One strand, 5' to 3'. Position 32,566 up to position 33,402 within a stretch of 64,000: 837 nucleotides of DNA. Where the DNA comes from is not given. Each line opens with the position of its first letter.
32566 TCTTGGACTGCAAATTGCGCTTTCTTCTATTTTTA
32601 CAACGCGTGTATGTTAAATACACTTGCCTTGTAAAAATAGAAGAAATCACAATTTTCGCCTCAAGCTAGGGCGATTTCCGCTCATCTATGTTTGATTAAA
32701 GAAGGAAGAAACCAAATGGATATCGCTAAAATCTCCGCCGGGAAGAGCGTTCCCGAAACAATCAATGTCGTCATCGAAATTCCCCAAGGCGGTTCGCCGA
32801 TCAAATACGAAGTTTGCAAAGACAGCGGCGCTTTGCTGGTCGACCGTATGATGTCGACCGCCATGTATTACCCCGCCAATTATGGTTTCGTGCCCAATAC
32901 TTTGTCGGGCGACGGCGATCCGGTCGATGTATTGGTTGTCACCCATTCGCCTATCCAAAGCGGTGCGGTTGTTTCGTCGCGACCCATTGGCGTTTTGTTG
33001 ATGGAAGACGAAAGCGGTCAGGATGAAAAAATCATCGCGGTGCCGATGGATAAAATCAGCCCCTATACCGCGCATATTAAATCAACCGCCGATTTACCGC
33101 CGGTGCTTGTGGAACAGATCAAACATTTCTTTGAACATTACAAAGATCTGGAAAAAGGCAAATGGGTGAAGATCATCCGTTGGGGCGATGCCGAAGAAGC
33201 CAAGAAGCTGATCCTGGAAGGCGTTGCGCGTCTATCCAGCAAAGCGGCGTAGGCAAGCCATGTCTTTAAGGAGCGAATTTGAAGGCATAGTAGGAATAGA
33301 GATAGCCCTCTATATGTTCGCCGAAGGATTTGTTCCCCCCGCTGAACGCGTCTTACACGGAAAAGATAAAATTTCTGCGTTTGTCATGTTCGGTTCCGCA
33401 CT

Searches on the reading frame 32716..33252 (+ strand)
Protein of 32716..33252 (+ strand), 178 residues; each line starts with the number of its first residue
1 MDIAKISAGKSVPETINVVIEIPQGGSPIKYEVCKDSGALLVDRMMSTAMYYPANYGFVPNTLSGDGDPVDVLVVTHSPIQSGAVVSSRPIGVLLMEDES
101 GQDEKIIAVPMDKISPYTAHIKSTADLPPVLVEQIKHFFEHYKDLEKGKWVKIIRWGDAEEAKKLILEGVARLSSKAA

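Call 15: find_encoding_contigs(protein=window:32716-33252:+, flank=10000, max_places=6)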
Protein window:32716-33252:+ (178 aa): 1 contig read that carries it; 1 place shown.
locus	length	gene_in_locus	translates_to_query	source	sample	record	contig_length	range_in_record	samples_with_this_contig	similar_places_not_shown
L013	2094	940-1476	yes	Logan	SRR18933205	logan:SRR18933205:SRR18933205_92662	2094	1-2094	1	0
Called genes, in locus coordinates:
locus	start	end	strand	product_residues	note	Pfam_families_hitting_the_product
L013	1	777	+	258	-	?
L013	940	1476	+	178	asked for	PF00719:Pyrophosphatase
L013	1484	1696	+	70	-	-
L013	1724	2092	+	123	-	?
